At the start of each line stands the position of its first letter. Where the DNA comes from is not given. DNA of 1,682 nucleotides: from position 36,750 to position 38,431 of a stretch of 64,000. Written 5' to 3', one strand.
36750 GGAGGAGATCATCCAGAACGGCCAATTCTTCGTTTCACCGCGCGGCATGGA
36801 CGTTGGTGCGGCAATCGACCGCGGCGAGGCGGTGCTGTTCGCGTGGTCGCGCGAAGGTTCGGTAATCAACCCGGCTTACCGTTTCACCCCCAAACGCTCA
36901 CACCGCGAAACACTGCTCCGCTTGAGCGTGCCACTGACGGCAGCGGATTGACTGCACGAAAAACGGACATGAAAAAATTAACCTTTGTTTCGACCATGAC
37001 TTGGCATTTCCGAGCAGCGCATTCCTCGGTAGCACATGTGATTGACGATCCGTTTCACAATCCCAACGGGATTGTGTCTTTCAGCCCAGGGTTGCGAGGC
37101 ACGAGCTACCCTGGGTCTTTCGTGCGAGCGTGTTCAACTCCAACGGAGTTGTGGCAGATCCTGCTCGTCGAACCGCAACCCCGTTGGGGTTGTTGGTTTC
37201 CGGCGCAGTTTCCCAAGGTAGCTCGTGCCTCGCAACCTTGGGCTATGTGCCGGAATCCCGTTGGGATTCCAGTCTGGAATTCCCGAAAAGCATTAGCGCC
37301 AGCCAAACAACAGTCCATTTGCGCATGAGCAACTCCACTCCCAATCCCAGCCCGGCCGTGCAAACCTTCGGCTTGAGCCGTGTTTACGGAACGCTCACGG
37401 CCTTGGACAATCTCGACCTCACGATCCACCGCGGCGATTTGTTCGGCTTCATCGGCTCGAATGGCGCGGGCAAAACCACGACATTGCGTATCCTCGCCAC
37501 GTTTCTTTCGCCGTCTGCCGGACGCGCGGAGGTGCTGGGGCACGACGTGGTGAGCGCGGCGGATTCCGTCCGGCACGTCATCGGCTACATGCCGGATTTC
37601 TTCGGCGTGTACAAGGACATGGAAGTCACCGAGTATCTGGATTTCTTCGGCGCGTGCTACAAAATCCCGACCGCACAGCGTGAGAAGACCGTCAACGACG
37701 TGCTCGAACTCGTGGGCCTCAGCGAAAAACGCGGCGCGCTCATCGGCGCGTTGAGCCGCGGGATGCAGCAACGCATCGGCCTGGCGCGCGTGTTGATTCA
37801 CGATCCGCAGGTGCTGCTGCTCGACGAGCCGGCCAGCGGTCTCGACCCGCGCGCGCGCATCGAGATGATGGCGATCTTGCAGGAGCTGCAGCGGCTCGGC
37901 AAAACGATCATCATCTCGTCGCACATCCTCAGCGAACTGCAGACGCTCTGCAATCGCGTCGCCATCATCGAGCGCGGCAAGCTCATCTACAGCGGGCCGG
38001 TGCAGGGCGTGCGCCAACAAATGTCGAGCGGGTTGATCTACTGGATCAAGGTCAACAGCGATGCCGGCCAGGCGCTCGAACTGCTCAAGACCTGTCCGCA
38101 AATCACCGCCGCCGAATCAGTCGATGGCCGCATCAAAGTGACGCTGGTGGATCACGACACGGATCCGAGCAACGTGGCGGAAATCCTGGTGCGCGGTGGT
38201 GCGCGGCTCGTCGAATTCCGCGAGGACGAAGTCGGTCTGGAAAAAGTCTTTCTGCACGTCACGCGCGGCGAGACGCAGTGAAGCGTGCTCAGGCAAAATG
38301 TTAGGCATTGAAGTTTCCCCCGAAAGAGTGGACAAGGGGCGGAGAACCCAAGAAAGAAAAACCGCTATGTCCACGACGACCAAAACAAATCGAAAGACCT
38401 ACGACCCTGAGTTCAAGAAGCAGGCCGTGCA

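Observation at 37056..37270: Hierarchical 215-bp palindrome with compensatory substitutions in the leader of the ABC-2 ATPase gene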

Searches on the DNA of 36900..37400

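Call 5: search_rna_families(source=window, start=36900, end=37400, threshold=evalue, max_evalue=10)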
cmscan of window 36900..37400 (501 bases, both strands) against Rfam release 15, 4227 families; matches with E-value up to 10: 0.
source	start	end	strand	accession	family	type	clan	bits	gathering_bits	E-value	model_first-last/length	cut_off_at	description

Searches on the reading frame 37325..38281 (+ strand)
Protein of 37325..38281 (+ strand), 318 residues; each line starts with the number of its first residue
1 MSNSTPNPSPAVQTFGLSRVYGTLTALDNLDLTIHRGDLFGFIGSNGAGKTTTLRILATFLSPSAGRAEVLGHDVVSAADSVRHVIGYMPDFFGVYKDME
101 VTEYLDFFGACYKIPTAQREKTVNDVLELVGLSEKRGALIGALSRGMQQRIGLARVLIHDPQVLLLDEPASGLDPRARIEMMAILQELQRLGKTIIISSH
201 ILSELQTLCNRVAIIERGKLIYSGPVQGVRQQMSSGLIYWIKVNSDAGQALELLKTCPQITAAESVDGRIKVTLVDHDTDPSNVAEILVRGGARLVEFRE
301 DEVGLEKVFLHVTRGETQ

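Call 12: search_protein_families(library=pfam, proteins=[window:37325-38281:+])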
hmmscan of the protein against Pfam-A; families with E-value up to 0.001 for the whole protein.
window:37325-38281:+ (318 aa): 4 families
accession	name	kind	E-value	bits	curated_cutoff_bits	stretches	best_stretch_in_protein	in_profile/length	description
PF00005.33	ABC_tran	-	1.9e-28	100.2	25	1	27-170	1-136/137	ABC transporter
PF13304.12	AAA_21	-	2.1e-12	48.1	27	1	140-202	235-300/304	AAA domain, putative AbiEii toxin, Type IV TA system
PF13732.12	DrrA1-3_C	-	4.7e-05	24.4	27.4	1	224-313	1-81/81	ATP-binding protein DrrA1-3-like, C-terminal domain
PF13175.12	AAA_15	-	0.00021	21.5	32.1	0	41-64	27-50/374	AAA ATPase domain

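Call 13: find_encoding_contigs(protein=window:37325-38281:+, flank=3000, max_places=10)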
Protein window:37325-38281:+ (318 aa): no gene with exactly this product is on record in the collection.

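Call 39: find_homologous_proteins(query=window:37325-38281:+, max_evalue=1e-40)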
Query window:37325-38281:+ (318 aa): 7999 proteins with E <= 1e-40 among 8000 candidates; the best 120 are listed.
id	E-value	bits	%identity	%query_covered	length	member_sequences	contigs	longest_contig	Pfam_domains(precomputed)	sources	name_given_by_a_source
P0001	1.4e-204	696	100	100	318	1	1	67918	PF00005.34,PF13304.13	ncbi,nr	ncbi:MAG: ABC transporter ATP-binding protein [Verrucomicrobia bacterium]|nr:ABC transporter ATP-bin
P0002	4.6e-189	645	93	100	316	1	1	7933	PF13732.13,PF00005.34,PF13304.13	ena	-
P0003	3.9e-183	625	90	98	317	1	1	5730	PF00005.34,PF13304.13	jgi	-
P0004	3.9e-183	625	90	98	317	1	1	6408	PF00005.34,PF13304.13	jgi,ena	-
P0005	1.4e-182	624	89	98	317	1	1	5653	PF00005.34,PF13304.13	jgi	jgi:ABC-2 type transport system ATP-binding protein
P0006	3.8e-182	622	89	98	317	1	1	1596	PF00005.34,PF13304.13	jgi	jgi:ABC-2 type transport system ATP-binding protein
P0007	4.9e-182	622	89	98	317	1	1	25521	PF00005.34,PF13304.13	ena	-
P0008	5.1e-182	622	89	98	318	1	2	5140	PF00005.34,PF13304.13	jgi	-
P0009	6.9e-182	621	89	99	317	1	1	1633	PF00005.34,PF13304.13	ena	-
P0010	1.0e-181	621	89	98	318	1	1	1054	PF00005.34,PF13304.13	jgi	-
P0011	1.0e-181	621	89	98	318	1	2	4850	PF00005.34,PF13304.13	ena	-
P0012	1.1e-181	621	89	98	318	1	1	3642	PF00005.34,PF13304.13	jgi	jgi:ABC-2 type transport system ATP-binding protein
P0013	1.1e-181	621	89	98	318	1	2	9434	PF00005.34,PF13304.13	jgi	jgi:ABC-2 type transport system ATP-binding protein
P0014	1.9e-181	620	88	99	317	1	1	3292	PF00005.34,PF13304.13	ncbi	ncbi:MAG: ABC transporter ATP-binding protein [Verrucomicrobiota bacterium]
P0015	3.5e-181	619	89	98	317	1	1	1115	PF00005.34,PF13304.13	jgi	jgi:ABC-2 type transport system ATP-binding protein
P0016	3.7e-181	619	89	98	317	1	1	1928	PF00005.34,PF13304.13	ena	-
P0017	4.5e-181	619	88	99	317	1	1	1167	PF00005.34,PF13304.13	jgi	jgi:ABC-2 type transport system ATP-binding protein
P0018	2.6e-180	616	88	99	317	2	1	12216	PF00005.34,PF13304.13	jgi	jgi:ABC-2 type transport system ATP-binding protein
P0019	4.8e-178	609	87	99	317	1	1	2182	PF00005.34,PF13304.13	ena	-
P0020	1.4e-177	607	87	100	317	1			PF00005.34,PF13304.13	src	-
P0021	7.6e-177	605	88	98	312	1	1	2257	PF00005.34,PF13304.13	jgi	jgi:ABC-2 type transport system ATP-binding protein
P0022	8.5e-177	605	87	99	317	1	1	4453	PF00005.34,PF13304.13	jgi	jgi:ABC-2 type transport system ATP-binding protein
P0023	1.6e-175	600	84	99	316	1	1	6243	PF13732.13,PF00005.34,PF13304.13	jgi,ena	-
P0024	4.3e-175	599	84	99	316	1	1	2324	PF13732.13,PF00005.34,PF13304.13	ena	-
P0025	5.1e-175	599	85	99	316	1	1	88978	PF13732.13,PF00005.34,PF13304.13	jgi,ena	-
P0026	3.0e-174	596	85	99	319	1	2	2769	PF13732.13,PF00005.34,PF13304.13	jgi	jgi:ABC-2 type transport system ATP-binding protein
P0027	3.2e-171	586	84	98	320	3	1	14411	PF00005.34,PF13304.13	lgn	-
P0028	2.0e-170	584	83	99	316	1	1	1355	PF13732.13,PF00005.34,PF13304.13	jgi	-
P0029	1.4e-169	581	83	100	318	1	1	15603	PF13732.13,PF00005.34,PF13304.13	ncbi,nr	ncbi:MAG TPA: ABC transporter ATP-binding protein [Candidatus Saccharimonadales bacterium]|nr:ABC tr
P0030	4.9e-169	579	82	100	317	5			PF13732.13,PF00005.34,PF13304.13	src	-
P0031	6.6e-169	579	82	100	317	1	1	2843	PF13732.13,PF00005.34,PF13304.13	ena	-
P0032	6.7e-169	579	82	100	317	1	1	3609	PF13732.13,PF00005.34,PF13304.13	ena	-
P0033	6.8e-169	579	83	100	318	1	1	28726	PF13732.13,PF00005.34,PF13304.13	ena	-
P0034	7.7e-169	579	83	100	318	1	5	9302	PF13732.13,PF00005.34,PF13304.13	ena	-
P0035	1.1e-168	578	83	100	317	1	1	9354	PF13732.13,PF00005.34,PF13304.13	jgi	jgi:ABC-2 type transport system ATP-binding protein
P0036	1.2e-168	578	82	100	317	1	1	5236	PF13732.13,PF00005.34,PF13304.13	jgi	jgi:ABC-2 type transport system ATP-binding protein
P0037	1.7e-168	577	84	100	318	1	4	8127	PF00005.34,PF13304.13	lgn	-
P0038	1.7e-168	577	84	97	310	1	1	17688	PF00005.34,PF13304.13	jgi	jgi:ABC-2 type transport system ATP-binding protein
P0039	2.0e-168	577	83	98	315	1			PF00005.34,PF13304.13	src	-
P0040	3.0e-168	577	83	100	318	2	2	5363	PF00005.34,PF13304.13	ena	-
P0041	3.0e-168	577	83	100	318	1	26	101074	PF13732.13,PF00005.34,PF13304.13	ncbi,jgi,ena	jgi:ABC-2 type transport system ATP-binding protein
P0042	4.4e-168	576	83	99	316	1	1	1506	PF13732.13,PF00005.34,PF13304.13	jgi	jgi:ABC-2 type transport system ATP-binding protein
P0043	4.6e-168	576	83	98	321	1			PF13732.13,PF00005.34,PF13304.13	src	-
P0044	5.2e-168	576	83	100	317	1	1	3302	PF13732.13,PF00005.34,PF13304.13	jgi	jgi:ABC-2 type transport system ATP-binding protein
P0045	5.5e-168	576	84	99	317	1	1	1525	PF00005.34,PF13304.13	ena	-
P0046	7.8e-168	575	83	100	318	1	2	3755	PF13732.13,PF00005.34,PF13304.13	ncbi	-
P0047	9.0e-168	575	83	98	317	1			PF13732.13,PF00005.34,PF13304.13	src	-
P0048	1.0e-167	575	81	100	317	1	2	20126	PF13732.13,PF00005.34,PF13304.13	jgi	-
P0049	1.1e-167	575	82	100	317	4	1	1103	PF13732.13,PF00005.34,PF13304.13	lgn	-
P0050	1.1e-167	575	84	99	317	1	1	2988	PF00005.34,PF13304.13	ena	-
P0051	1.1e-167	575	83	100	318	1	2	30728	PF13732.13,PF00005.34,PF13304.13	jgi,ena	-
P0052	1.4e-167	574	83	98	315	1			PF13732.13,PF00005.34,PF13304.13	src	-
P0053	1.4e-167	574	83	99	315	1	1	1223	PF00005.34,PF13304.13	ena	-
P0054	1.5e-167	574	81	100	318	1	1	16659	PF13732.13,PF00005.34,PF13304.13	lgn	-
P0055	2.0e-167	574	82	100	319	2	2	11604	PF00005.34,PF13304.13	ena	-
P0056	2.2e-167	574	81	100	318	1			PF00005.34,PF13304.13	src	-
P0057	2.3e-167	574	82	100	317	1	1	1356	PF13732.13,PF00005.34,PF13304.13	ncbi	-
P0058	2.8e-167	573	82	100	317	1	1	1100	PF13732.13,PF00005.34,PF13304.13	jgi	jgi:ABC-2 type transport system ATP-binding protein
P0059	3.5e-167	573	81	99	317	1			PF13732.13,PF00005.34,PF13304.13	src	-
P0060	3.6e-167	573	83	98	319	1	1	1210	PF00005.34,PF13304.13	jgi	jgi:ABC-2 type transport system ATP-binding protein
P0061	3.9e-167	573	82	100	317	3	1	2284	PF13732.13,PF00005.34,PF13304.13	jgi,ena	-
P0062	3.9e-167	573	83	98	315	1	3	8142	PF13732.13,PF00005.34,PF13304.13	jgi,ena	jgi:ABC-2 type transport system ATP-binding protein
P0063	4.1e-167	573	82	100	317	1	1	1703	PF13732.13,PF00005.34,PF13304.13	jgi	jgi:ABC-2 type transport system ATP-binding protein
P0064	4.1e-167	573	81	100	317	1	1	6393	PF13732.13,PF00005.34,PF13304.13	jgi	jgi:ABC-2 type transport system ATP-binding protein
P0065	4.4e-167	573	81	100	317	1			PF13732.13,PF00005.34,PF13304.13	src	-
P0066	4.9e-167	573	82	100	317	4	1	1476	PF00005.34,PF13304.13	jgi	jgi:ABC-2 type transport system ATP-binding protein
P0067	6.0e-167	572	82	100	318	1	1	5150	PF13732.13,PF00005.34,PF13304.13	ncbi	-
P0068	6.4e-167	572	82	99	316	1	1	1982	PF13732.13,PF00005.34,PF13304.13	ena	-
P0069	6.8e-167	572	83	99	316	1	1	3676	PF00005.34,PF13304.13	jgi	-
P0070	6.9e-167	572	82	100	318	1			PF13732.13,PF00005.34,PF13304.13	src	-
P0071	7.0e-167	572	82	100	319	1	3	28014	PF13732.13,PF00005.34,PF13304.13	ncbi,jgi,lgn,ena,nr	ncbi:MAG TPA: ABC transporter ATP-binding protein [Verrucomicrobiae bacterium]|nr:ABC transporter AT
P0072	7.1e-167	572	82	99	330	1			PF13732.13,PF00005.34,PF13304.13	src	-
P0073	8.1e-167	572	81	100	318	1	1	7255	PF13732.13,PF00005.34,PF13304.13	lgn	-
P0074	8.7e-167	572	83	98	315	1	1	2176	PF13732.13,PF00005.34,PF13304.13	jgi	jgi:ABC-2 type transport system ATP-binding protein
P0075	1.0e-166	572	83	99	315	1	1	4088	PF00005.34,PF13304.13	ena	-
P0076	1.1e-166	572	82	100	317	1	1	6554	PF13732.13,PF00005.34,PF13304.13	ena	-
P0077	1.1e-166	571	82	98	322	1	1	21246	PF13732.13,PF00005.34,PF13304.13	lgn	-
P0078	1.1e-166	571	83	99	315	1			PF00005.34,PF13304.13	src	-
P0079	1.2e-166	571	82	98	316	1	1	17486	PF13732.13,PF00005.34,PF13304.13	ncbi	ncbi:MAG TPA: ABC transporter ATP-binding protein [Verrucomicrobiae bacterium]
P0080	1.6e-166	571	83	99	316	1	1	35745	PF00005.34,PF13304.13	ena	-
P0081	1.8e-166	571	81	100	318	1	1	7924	PF13732.13,PF00005.34,PF13304.13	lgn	-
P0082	1.9e-166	571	81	100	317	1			PF13732.13,PF00005.34,PF13304.13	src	-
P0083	2.1e-166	571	83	99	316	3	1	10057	PF13732.13,PF00005.34,PF13304.13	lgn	-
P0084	2.1e-166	571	81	100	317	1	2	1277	PF13732.13,PF00005.34,PF13304.13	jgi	jgi:ABC-2 type transport system ATP-binding protein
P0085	2.2e-166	570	81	100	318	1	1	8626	PF13732.13,PF00005.34,PF13304.13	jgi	jgi:ABC-2 type transport system ATP-binding protein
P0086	2.5e-166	570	82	100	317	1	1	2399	PF13732.13,PF00005.34,PF13304.13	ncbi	-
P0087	2.8e-166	570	81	100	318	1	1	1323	PF00005.34,PF13304.13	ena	-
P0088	2.8e-166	570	81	100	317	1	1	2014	PF13732.13,PF00005.34,PF13304.13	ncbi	-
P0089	2.8e-166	570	80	100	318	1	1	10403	PF13732.13,PF00005.34,PF13304.13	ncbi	-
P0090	3.0e-166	570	83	100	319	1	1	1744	PF00005.34,PF13304.13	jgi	jgi:ABC-2 type transport system ATP-binding protein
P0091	3.7e-166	570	82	100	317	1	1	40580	PF13732.13,PF00005.34,PF13304.13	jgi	jgi:ABC-2 type transport system ATP-binding protein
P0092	3.8e-166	570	83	99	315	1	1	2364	PF00005.34,PF13304.13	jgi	-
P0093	3.8e-166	570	82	97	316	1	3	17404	PF13732.13,PF00005.34,PF13304.13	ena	-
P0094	4.3e-166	570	80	100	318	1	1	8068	PF00005.34,PF13304.13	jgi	jgi:ABC-2 type transport system ATP-binding protein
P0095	5.5e-166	569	82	100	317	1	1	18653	PF13732.13,PF00005.34,PF13304.13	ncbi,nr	ncbi:MAG: transporter related-protein [Verrucomicrobiales bacterium]|nr:transporter related-protein 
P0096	6.1e-166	569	83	98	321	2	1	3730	PF00005.34,PF13304.13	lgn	-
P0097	6.3e-166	569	80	100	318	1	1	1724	PF13732.13,PF00005.34,PF13304.13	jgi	jgi:ABC-2 type transport system ATP-binding protein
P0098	6.3e-166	569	82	100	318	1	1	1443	PF00005.34,PF13304.13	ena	-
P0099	6.7e-166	569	83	99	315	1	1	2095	PF00005.34,PF13304.13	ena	-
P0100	6.9e-166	569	81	100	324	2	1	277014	PF13732.13,PF00005.34,PF13304.13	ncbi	-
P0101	7.4e-166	569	82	100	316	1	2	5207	PF13732.13,PF00005.34,PF13304.13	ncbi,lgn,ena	-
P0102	8.1e-166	569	80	100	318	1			PF13732.13,PF00005.34,PF13304.13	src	-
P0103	8.5e-166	569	82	100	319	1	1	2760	PF00005.34,PF13304.13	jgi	jgi:ABC-2 type transport system ATP-binding protein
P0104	8.6e-166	569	82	100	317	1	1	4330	PF13732.13,PF00005.34,PF13304.13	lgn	-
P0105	9.8e-166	568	81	97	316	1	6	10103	PF13732.13,PF00005.34,PF13304.13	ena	-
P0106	1.0e-165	568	82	99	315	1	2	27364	PF00005.34,PF13304.13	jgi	jgi:ABC-2 type transport system ATP-binding protein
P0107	1.0e-165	568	83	98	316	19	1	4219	PF00005.34,PF13304.13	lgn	-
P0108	1.1e-165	568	82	98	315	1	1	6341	PF13732.13,PF00005.34,PF13304.13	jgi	jgi:ABC-2 type transport system ATP-binding protein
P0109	1.1e-165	568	81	98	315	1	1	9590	PF13732.13,PF00005.34,PF13304.13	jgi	jgi:ABC-2 type transport system ATP-binding protein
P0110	1.1e-165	568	83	99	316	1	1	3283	PF13732.13,PF00005.34,PF13304.13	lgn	-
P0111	1.2e-165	568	81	100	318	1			PF13732.13,PF00005.34,PF13304.13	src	-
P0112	1.2e-165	568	82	99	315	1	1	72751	PF13732.13,PF00005.34,PF13304.13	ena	-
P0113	1.3e-165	568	80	100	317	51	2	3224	PF13732.13,PF00005.34,PF13304.13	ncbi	-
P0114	1.5e-165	568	81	100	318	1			PF13732.13,PF00005.34,PF13304.13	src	-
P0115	1.5e-165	568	82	99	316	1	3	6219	PF00005.34,PF13304.13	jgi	-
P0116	1.6e-165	568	83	100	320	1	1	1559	PF13732.13,PF00005.34,PF13304.13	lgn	-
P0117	1.6e-165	568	81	100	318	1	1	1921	PF00005.34,PF13304.13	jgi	-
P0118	1.7e-165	568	80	100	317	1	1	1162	PF13732.13,PF00005.34,PF13304.13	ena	-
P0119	1.7e-165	568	81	99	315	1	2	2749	PF13732.13,PF00005.34,PF13304.13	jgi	jgi:ABC-2 type transport system ATP-binding protein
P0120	1.8e-165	567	83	97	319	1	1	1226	PF00005.34,PF13304.13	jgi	jgi:ABC-2 type transport system ATP-binding protein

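Call 40: find_encoding_contigs(protein=P0002, flank=4000, max_places=2)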
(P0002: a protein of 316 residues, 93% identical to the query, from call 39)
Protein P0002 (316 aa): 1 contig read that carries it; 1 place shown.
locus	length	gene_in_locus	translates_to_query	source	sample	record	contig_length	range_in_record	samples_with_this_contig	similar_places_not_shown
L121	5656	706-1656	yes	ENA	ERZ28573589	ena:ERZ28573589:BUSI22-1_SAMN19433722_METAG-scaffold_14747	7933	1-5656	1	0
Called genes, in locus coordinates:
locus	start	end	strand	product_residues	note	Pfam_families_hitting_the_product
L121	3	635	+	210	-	?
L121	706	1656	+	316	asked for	PF00005:ABC_tran, PF13304:AAA_21 (weak), PF13732:DrrA1-3_C (weak)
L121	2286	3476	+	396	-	PF00009:GTP_EFTU, PF03144:GTP_EFTU_D2, PF03143:GTP_EFTU_D3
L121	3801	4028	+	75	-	PF00584:SecE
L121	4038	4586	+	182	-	PF02357:NusG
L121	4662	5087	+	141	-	PF03946:Ribosomal_L11_N, PF00298:Ribosomal_L11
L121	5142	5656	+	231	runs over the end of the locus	PF00687:Ribosomal_L1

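Call 41: find_encoding_contigs(protein=P0007, flank=4000, max_places=2)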
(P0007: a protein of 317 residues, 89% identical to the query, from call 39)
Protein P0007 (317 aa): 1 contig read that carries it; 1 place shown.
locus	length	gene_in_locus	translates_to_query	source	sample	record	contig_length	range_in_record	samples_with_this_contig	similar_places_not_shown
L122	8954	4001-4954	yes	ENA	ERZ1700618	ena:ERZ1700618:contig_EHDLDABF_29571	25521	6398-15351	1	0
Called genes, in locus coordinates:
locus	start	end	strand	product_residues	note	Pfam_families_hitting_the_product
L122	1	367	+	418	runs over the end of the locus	PF04453:LptD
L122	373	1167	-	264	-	PF03976:PPK2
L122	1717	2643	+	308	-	-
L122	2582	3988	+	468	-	-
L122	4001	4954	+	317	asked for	PF00005:ABC_tran, PF13304:AAA_21 (weak)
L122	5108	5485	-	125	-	PF00011:HSP20, PF17886:ArsA_HSP20 (weak)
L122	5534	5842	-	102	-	PF00011:HSP20, PF27746:Small_heat_shock_put, PF17886:ArsA_HSP20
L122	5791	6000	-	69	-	-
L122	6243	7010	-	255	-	-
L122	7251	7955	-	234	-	PF09861:Lar_N (weak)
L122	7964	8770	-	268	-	PF00106:adh_short, PF08659:KR, PF13561:adh_short_C2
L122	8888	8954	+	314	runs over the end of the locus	PF02272:DHHA1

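Call 42: find_encoding_contigs(protein=P0018, flank=4000, max_places=2)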
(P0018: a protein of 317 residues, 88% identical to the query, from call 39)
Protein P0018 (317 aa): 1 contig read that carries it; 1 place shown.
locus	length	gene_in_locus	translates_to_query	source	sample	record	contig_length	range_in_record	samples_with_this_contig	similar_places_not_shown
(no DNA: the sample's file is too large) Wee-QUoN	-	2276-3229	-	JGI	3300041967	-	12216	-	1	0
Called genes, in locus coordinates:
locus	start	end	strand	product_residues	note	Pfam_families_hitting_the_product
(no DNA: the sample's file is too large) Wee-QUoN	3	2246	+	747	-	?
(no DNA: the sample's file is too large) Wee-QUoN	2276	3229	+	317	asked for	PF00005:ABC_tran, PF13304:AAA_21 (weak)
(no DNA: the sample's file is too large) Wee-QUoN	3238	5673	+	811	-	PF12730:ABC2_membrane_4 (weak), PF12679:ABC2_membrane_2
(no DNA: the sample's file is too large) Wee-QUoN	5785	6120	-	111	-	PF00011:HSP20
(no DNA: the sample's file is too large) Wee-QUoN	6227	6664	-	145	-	PF00011:HSP20, PF17886:ArsA_HSP20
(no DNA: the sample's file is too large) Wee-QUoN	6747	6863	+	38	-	-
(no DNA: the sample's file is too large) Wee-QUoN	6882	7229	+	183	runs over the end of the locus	PF26136:SCO6045_C (weak)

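Call 43: find_encoding_contigs(protein=P0025, flank=4000, max_places=2)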
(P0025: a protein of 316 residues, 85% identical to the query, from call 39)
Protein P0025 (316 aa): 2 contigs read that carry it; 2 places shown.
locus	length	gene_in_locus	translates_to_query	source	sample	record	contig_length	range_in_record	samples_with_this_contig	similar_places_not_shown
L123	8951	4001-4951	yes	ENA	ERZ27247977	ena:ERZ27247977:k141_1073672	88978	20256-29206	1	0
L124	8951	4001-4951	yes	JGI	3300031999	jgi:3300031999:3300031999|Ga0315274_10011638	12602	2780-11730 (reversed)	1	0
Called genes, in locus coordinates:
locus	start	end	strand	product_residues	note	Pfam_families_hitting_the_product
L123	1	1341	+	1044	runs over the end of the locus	PF01564:Spermine_synth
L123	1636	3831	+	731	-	-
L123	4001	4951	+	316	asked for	PF00005:ABC_tran, PF13304:AAA_21, PF13732:DrrA1-3_C (faint)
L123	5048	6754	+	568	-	PF12679:ABC2_membrane_2 (weak)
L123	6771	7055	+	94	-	-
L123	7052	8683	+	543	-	PF12679:ABC2_membrane_2, PF12730:ABC2_membrane_4 (faint)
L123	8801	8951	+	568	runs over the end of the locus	PF12698:ABC2_membrane_3 (weak), PF12679:ABC2_membrane_2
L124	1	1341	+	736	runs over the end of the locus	?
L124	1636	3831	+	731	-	-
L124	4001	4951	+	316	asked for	PF00005:ABC_tran, PF13304:AAA_21, PF13732:DrrA1-3_C (faint)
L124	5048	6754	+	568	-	PF12679:ABC2_membrane_2 (weak)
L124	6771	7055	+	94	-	-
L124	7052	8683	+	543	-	PF12679:ABC2_membrane_2, PF12730:ABC2_membrane_4 (faint)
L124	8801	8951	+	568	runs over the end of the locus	PF12698:ABC2_membrane_3 (weak), PF12679:ABC2_membrane_2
